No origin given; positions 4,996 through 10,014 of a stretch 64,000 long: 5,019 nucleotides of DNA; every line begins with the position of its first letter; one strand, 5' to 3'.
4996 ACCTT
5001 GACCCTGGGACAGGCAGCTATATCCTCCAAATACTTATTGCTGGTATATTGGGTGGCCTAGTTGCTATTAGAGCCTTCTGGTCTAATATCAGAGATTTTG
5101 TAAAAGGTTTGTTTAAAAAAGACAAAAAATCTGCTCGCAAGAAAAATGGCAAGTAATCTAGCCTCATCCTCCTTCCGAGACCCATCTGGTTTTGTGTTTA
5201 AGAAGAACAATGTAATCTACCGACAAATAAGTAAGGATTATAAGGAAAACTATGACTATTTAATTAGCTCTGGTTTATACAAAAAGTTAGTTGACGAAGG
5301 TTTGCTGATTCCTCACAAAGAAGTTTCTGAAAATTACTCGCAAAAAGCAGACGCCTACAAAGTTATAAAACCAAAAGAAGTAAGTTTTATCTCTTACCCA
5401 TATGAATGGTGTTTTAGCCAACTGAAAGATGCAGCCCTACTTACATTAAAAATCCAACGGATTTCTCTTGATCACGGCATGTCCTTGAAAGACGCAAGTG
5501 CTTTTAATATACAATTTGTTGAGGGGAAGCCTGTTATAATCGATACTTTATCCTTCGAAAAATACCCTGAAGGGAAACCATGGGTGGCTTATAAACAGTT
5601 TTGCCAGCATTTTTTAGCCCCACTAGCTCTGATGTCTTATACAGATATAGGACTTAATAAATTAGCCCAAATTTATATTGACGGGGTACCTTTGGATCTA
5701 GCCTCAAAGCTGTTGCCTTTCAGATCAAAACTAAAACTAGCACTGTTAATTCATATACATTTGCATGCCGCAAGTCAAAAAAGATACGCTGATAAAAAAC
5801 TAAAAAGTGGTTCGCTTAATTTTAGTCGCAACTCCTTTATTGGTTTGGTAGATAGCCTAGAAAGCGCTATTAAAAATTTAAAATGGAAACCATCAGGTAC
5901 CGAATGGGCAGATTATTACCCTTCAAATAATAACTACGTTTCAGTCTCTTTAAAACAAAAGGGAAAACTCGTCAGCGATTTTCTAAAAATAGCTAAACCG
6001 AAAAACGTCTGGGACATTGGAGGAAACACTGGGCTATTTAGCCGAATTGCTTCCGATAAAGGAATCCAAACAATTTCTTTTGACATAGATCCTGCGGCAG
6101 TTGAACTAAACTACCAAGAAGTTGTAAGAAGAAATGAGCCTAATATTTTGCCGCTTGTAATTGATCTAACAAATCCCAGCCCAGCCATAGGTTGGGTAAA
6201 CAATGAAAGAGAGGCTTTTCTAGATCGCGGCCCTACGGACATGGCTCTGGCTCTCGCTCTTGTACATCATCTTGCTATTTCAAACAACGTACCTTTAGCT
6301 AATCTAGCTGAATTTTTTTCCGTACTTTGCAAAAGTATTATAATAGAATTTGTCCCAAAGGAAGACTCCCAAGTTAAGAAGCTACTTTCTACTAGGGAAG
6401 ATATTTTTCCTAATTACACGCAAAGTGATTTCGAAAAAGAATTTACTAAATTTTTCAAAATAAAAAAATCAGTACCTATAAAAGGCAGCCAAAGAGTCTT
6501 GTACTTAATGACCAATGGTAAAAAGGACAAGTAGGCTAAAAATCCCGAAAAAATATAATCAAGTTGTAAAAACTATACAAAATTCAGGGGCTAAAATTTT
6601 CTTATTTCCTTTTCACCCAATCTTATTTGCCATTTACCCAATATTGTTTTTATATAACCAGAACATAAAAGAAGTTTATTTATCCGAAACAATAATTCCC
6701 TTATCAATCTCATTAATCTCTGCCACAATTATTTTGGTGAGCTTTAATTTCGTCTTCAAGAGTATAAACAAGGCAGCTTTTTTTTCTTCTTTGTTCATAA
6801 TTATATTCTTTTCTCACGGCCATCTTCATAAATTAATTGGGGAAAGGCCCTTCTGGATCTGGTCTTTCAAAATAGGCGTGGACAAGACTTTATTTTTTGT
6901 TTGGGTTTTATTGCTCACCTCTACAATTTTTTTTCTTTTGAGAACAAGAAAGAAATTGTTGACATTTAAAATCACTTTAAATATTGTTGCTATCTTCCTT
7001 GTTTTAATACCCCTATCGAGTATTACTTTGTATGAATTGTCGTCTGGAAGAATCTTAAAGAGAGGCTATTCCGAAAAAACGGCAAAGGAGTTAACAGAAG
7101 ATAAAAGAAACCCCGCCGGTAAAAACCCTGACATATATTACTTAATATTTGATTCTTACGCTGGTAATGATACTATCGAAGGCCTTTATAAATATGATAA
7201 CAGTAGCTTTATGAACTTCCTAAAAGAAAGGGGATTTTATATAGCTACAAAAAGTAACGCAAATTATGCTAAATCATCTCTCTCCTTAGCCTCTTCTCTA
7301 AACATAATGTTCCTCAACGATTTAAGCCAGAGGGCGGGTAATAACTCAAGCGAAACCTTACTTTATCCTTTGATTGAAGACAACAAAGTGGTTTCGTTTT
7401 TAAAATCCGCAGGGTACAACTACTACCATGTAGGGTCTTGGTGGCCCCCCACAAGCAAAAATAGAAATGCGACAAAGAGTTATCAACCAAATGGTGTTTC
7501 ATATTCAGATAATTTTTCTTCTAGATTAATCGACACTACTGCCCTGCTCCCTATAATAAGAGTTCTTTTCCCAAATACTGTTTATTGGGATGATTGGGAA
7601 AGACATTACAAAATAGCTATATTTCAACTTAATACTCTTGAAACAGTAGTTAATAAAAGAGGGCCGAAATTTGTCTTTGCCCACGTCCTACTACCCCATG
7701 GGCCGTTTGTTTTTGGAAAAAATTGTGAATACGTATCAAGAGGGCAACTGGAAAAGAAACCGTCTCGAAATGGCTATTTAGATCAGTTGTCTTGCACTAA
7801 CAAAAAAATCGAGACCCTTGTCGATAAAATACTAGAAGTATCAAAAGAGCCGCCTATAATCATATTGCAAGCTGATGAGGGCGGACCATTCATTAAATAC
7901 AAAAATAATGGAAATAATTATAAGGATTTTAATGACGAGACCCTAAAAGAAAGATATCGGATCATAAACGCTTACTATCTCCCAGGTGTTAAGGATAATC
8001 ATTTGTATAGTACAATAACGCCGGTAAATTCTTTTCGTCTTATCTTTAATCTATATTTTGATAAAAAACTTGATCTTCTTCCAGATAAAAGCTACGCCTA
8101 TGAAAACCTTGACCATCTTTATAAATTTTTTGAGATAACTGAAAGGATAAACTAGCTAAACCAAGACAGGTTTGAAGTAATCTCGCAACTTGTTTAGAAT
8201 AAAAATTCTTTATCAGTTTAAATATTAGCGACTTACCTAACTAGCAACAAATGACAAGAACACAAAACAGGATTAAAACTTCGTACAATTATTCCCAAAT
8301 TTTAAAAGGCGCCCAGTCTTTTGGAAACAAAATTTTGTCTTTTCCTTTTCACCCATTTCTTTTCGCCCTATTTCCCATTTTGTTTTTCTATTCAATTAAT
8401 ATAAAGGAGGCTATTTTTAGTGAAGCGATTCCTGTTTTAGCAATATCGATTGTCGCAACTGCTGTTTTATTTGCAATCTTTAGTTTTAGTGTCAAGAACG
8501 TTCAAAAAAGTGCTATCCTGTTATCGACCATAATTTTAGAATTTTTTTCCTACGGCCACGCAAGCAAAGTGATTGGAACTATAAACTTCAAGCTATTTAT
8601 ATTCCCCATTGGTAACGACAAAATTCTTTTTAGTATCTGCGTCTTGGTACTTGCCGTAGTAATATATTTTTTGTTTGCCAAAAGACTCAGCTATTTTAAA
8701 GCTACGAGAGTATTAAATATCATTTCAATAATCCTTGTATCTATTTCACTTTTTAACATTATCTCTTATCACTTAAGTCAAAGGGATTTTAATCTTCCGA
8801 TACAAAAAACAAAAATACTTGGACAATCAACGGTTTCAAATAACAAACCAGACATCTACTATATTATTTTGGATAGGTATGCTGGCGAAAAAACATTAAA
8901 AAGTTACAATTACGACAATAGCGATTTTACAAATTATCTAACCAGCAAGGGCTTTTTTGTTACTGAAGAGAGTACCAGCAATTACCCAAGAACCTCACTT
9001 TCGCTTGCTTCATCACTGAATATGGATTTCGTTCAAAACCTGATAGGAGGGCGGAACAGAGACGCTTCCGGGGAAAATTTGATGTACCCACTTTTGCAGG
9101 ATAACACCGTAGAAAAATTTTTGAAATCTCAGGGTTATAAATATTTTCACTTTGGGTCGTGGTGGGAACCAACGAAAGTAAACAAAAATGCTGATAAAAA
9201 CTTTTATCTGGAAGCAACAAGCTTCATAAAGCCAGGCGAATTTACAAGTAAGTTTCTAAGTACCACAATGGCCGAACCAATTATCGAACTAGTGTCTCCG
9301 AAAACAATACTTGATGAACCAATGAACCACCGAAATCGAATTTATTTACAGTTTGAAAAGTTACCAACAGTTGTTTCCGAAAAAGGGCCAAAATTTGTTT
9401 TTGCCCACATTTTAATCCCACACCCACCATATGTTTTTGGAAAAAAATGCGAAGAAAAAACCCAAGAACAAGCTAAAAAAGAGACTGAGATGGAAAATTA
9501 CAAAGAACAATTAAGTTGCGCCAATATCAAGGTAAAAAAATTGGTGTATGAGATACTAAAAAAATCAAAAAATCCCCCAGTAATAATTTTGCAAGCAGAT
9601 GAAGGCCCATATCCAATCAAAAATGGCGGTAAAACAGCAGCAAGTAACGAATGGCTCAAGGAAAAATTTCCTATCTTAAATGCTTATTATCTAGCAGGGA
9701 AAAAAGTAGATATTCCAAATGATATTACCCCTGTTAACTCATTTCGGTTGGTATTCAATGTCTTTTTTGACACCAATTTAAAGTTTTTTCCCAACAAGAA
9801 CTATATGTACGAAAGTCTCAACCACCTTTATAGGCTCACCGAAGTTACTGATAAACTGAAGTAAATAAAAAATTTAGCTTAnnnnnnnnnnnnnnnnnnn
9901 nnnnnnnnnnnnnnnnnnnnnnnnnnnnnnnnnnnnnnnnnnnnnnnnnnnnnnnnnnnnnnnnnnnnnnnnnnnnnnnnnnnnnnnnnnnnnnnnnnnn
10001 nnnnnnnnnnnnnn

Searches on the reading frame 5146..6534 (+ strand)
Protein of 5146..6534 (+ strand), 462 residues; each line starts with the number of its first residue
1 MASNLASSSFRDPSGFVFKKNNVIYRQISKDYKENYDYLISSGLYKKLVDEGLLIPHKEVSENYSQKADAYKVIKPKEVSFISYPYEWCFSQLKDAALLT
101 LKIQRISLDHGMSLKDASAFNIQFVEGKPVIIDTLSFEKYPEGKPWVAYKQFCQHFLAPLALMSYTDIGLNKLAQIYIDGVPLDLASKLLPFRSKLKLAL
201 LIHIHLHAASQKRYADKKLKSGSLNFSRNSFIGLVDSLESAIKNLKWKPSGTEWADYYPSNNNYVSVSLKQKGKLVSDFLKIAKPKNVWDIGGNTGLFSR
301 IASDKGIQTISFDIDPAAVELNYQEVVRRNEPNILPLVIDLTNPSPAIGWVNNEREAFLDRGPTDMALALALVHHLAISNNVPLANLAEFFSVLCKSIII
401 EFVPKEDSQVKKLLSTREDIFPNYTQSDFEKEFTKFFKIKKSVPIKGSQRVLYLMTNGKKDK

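Call 31: search_protein_families(library=pfam, proteins=[window:5146-6534:+], max_evalue=0.001)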
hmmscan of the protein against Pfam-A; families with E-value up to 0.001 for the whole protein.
window:5146-6534:+ (462 aa): 1 family
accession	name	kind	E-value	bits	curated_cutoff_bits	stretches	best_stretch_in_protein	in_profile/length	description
PF13489.12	Methyltransf_23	-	1.1e-05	25.6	27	1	275-392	12-106/164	Methyltransferase domain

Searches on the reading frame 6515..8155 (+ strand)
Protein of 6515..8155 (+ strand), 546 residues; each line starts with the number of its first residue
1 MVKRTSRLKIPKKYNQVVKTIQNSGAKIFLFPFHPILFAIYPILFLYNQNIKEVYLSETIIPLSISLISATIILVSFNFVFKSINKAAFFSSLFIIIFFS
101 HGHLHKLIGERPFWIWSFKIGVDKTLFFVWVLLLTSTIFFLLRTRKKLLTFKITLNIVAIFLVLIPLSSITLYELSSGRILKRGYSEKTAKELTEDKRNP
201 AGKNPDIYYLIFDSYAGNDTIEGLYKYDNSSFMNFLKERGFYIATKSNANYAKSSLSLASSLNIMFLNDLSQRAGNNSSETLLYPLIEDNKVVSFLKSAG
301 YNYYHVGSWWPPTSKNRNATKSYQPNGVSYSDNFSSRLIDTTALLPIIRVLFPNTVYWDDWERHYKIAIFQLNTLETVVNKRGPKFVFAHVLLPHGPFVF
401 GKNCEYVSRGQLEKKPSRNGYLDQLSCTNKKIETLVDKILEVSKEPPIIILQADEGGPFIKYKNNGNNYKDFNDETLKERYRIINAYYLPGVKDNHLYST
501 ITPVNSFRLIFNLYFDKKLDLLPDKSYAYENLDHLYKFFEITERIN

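Call 31: search_protein_families(library=pfam, proteins=[window:6515-8155:+], max_evalue=0.001)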
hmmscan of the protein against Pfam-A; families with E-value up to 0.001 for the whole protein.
window:6515-8155:+ (546 aa): 1 family
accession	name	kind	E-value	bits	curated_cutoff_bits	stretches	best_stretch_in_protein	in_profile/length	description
PF00884.28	Sulfatase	-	9.3e-08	32.2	25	1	288-469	79-255/301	Sulfatase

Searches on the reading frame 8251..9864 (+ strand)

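Call 31: search_protein_families(library=pfam, proteins=[window:8251-9864:+], max_evalue=0.001)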
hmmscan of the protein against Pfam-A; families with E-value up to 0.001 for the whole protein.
window:8251-9864:+ (537 aa): 1 family
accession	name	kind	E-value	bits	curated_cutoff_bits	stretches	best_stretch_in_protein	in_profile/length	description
PF00884.28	Sulfatase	-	7.2e-08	32.5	25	1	202-460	3-255/301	Sulfatase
